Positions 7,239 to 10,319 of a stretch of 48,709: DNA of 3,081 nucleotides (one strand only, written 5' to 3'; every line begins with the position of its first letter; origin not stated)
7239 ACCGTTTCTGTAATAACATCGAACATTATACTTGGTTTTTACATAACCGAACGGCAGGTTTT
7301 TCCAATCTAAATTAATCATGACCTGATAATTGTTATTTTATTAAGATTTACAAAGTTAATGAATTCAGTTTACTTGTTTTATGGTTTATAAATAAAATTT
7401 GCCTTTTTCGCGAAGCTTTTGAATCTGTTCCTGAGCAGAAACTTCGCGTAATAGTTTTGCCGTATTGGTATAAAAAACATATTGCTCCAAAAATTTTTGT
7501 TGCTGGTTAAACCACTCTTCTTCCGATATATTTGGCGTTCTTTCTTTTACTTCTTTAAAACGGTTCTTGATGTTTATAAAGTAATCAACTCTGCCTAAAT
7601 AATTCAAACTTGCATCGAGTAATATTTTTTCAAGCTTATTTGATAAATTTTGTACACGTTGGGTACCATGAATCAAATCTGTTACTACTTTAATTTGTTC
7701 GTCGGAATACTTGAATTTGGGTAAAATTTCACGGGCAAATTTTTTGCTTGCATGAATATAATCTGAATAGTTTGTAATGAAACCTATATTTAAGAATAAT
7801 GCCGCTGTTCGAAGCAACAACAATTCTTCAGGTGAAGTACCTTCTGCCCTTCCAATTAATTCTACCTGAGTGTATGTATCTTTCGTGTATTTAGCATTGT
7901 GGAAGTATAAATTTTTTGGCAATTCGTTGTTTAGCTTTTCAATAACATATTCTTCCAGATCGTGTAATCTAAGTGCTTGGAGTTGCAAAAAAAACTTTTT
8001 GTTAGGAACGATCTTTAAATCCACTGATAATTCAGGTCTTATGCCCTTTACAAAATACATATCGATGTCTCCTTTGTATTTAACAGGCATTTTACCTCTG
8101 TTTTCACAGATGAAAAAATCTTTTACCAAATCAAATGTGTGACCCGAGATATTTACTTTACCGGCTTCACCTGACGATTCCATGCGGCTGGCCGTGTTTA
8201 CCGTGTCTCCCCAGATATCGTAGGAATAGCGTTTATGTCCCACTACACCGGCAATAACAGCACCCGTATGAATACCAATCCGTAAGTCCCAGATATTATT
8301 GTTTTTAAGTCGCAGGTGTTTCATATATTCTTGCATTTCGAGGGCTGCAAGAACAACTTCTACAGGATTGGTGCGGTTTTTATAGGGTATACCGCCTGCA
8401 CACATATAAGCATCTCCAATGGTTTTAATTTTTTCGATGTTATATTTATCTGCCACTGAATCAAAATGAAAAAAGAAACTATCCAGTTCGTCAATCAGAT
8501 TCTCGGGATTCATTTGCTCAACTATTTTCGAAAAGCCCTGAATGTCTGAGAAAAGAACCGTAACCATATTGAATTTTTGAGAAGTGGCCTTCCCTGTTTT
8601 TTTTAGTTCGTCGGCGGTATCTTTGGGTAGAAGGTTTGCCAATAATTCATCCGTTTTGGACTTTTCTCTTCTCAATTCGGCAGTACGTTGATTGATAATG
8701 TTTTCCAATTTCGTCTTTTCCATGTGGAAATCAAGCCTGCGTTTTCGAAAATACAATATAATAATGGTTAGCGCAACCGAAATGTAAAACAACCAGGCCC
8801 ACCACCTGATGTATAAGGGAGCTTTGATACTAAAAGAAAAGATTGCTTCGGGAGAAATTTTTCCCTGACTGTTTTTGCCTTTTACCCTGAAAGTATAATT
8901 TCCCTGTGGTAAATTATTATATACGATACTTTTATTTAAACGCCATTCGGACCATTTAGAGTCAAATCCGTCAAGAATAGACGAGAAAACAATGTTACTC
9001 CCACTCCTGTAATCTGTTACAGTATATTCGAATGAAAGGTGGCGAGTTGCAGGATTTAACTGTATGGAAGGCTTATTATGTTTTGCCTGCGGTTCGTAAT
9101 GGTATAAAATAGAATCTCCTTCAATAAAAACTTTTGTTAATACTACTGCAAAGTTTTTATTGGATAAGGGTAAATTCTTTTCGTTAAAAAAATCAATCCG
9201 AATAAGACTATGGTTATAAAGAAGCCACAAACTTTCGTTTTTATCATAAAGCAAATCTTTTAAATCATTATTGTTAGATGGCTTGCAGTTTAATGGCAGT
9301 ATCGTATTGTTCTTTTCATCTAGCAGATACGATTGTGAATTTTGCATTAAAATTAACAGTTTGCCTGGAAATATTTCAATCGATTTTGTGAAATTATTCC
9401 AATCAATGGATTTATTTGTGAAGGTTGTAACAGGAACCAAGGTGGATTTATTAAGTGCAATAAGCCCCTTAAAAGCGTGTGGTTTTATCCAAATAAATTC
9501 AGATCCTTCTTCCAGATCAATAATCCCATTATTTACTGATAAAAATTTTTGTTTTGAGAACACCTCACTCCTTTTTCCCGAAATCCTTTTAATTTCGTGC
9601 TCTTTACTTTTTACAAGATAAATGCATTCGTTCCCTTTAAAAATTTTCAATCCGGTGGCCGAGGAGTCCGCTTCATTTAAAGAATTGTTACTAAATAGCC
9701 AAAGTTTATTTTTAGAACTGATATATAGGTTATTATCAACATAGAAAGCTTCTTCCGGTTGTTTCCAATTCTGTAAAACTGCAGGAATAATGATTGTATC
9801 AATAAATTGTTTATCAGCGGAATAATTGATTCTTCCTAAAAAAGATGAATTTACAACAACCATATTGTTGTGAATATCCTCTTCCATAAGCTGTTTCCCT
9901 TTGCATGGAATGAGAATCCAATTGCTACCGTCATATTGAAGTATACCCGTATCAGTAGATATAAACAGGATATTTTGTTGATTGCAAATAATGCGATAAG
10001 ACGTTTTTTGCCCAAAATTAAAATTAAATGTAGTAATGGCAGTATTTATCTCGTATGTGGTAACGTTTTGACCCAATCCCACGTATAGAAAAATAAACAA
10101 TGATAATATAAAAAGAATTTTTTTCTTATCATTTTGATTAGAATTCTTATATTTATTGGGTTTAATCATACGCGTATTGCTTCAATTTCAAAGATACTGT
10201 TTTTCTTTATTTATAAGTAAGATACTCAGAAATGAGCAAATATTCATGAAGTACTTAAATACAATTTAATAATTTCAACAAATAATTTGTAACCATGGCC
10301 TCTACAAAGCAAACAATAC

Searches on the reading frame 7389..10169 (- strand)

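Call 91: search_protein_families(library=pfam, proteins=[window:7389-10169:-], max_evalue=0.00001)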
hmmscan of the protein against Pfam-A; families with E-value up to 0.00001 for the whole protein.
window:7389-10169:- (927 aa): 2 families
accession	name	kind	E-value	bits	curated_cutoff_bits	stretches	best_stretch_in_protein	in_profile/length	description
PF00211.25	Guanylate_cyc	-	2e-55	187.7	21.9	1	530-709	3-183/183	Adenylate and Guanylate cyclase catalytic domain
PF07495.19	Y_Y_Y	-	5.5e-12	45.8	26.6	1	386-448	1-64/65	Y_Y_Y domain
